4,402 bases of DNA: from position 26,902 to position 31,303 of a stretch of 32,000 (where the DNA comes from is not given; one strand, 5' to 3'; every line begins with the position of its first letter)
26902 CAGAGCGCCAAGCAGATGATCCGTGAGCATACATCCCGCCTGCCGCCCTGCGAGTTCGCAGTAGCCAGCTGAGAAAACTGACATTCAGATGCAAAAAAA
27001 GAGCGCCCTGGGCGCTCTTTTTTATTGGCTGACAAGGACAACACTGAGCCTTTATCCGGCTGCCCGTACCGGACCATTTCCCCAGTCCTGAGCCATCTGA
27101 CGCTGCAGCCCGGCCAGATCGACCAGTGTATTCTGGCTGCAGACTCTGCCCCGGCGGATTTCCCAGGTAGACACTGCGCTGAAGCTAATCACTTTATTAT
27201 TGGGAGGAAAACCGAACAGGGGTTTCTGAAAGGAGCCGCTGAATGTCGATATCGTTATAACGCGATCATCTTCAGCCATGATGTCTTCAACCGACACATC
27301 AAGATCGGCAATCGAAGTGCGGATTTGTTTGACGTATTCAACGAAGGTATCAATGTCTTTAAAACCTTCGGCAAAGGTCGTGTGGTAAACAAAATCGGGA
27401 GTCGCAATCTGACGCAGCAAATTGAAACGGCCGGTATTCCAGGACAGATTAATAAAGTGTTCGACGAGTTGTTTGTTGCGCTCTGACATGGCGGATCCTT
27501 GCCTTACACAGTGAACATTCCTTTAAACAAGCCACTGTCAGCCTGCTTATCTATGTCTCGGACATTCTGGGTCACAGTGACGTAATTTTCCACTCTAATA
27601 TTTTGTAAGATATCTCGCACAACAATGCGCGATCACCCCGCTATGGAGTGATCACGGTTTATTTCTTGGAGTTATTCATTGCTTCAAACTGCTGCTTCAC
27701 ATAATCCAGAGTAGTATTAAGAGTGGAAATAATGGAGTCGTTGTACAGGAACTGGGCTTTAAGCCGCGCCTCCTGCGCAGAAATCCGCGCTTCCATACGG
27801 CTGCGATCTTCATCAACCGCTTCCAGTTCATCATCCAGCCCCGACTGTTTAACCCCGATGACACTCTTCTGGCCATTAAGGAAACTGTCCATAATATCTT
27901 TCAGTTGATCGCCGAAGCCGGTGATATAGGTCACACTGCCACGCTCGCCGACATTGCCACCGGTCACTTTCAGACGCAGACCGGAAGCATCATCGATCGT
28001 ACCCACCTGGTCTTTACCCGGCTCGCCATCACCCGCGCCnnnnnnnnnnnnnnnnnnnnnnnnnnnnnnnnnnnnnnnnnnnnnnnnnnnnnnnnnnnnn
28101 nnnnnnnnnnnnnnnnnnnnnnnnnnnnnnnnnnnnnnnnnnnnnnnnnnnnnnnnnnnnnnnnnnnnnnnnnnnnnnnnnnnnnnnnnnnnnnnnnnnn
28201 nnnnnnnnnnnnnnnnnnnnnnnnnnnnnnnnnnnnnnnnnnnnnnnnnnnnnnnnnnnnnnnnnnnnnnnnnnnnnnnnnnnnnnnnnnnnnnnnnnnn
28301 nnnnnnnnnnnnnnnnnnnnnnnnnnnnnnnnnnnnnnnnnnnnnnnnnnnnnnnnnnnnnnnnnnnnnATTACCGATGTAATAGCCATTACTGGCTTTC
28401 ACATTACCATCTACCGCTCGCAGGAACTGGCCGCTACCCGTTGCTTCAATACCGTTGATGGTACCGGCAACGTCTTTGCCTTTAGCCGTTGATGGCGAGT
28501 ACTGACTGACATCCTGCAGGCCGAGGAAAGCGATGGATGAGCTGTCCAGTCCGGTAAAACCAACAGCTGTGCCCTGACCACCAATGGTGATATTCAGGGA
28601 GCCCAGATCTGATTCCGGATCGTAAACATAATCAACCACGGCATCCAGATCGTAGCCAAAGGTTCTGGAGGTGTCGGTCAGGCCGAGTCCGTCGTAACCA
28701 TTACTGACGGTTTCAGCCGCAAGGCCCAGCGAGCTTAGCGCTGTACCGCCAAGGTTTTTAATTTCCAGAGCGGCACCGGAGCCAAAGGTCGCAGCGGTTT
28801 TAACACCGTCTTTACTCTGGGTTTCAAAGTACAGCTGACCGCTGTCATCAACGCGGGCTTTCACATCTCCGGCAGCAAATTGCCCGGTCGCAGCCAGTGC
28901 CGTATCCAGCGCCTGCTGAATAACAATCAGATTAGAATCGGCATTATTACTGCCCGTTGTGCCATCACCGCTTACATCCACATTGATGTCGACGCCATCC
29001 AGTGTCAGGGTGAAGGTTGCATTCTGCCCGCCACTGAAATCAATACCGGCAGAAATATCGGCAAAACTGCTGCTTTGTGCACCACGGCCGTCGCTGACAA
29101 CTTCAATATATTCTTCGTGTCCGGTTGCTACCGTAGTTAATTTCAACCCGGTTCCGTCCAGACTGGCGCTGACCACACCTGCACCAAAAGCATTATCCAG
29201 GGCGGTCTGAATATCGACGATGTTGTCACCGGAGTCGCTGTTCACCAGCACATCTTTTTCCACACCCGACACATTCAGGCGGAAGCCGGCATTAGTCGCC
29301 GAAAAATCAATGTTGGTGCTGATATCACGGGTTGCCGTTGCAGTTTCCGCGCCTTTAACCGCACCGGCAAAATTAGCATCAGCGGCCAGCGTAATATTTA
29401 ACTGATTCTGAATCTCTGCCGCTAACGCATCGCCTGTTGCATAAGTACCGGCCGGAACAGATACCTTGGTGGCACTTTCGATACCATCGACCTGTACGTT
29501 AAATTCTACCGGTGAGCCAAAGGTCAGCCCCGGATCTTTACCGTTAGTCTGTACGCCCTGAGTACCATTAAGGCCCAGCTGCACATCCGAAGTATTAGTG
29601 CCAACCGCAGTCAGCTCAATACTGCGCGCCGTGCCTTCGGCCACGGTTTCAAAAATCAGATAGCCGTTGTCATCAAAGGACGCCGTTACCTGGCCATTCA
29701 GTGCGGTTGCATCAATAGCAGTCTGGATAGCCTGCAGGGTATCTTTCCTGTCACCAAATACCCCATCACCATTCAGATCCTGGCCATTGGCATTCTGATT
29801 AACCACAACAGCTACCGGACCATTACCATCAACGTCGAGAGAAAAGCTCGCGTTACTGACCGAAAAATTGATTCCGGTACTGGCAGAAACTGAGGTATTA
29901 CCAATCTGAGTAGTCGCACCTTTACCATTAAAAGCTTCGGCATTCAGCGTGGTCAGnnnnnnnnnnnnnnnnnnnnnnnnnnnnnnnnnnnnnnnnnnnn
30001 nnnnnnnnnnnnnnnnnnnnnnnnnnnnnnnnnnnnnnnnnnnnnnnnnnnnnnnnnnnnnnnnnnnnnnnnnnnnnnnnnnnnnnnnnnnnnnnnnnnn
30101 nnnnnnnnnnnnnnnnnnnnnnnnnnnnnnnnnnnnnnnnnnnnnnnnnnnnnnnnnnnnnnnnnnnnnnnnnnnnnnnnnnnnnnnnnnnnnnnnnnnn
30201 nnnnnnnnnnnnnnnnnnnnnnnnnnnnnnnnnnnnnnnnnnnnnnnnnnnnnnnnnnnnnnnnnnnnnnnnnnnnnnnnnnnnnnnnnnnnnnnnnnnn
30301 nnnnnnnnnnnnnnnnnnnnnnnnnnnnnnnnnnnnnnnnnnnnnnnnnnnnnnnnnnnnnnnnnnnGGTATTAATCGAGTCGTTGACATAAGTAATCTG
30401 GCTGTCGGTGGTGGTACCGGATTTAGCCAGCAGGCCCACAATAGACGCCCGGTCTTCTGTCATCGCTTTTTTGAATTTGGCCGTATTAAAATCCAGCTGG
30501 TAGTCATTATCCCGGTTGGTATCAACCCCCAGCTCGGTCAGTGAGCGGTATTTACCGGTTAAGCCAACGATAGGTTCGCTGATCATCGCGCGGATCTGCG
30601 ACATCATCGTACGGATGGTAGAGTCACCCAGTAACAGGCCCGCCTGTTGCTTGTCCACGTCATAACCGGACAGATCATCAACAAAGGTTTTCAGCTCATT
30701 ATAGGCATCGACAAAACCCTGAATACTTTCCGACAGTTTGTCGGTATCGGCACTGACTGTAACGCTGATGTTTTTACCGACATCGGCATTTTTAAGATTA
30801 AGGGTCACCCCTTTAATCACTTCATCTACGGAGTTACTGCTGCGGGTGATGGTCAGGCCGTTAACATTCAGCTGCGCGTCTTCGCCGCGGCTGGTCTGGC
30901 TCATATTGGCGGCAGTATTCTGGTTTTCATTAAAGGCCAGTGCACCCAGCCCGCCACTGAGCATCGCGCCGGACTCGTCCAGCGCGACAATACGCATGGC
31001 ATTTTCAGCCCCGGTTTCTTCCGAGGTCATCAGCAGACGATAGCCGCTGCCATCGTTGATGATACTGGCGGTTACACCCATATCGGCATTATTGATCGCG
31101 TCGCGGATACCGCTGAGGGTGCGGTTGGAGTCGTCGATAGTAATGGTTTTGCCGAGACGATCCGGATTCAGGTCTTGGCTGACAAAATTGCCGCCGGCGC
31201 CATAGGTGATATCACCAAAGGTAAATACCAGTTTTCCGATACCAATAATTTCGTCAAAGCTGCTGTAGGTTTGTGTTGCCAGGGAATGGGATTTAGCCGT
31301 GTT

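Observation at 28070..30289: The FliD expansion is built from an amplified, highly diverged IN-motif-like module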

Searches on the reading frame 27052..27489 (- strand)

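Call 23: search_protein_families(library=pfam, proteins=[window:27052-27489:-], max_evalue=0.001)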
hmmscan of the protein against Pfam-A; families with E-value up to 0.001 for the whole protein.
window:27052-27489:- (145 aa): 2 families
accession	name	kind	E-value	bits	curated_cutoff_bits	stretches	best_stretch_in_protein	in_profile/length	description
PF07366.18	SnoaL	-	2.5e-23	82.7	28.4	1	9-131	3-125/126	SnoaL-like polyketide cyclase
PF12680.13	SnoaL_2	-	7.7e-16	59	27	1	9-117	1-100/102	SnoaL-like domain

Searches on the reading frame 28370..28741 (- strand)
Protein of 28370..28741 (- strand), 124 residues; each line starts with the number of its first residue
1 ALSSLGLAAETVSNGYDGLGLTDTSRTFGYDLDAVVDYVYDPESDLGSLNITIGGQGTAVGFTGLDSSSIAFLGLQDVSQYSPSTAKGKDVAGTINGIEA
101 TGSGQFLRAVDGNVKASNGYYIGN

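Call 7: search_protein_families(library=pfam, proteins=[window:28370-28741:-], max_evalue=10)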
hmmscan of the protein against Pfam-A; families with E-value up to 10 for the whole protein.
seq(124 aa): 1 family
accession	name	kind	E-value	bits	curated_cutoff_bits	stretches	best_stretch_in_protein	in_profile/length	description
PF23852.1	DUF7215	-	0.21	12.2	27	1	33-46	20-33/47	Family of unknown function (DUF7215)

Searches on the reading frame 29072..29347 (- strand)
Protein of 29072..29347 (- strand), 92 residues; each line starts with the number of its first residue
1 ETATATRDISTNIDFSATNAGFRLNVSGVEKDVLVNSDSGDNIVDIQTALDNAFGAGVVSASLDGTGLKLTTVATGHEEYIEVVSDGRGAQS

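Call 7: search_protein_families(library=pfam, proteins=[window:29072-29347:-], max_evalue=10)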
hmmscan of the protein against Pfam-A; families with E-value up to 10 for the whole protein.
seq(92 aa): 2 families
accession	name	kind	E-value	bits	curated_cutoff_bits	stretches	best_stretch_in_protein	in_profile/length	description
PF22599.2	SecDF_P1_head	-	0.048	14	27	1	33-76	13-59/114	SecDF, P1 head subdomain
PF07196.18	Flagellin_IN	-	0.65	10.7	22.7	1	24-71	4-52/55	Flagellin hook IN motif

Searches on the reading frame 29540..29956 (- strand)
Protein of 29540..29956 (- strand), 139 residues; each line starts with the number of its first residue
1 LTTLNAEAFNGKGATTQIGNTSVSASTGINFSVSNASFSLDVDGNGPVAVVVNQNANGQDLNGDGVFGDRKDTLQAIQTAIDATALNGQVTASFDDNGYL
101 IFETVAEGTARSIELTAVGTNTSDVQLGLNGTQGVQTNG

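Call 7: search_protein_families(library=pfam, proteins=[window:29540-29956:-], max_evalue=10)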
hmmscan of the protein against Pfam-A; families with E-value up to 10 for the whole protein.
seq(139 aa): 1 family
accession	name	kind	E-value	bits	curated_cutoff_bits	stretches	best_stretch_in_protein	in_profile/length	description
PF07196.18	Flagellin_IN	-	0.013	16.1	22.7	1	72-103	21-52/55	Flagellin hook IN motif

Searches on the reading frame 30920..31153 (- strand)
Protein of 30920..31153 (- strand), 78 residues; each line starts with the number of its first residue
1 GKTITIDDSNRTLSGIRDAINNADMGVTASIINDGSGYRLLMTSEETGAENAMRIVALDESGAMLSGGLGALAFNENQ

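Call 7: search_protein_families(library=pfam, proteins=[window:30920-31153:-], max_evalue=10)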
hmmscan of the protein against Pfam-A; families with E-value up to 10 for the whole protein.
seq(78 aa): 1 family
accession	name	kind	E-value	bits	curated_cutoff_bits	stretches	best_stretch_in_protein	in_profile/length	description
PF07196.18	Flagellin_IN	-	5.1e-06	27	22.7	1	4-44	15-53/55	Flagellin hook IN motif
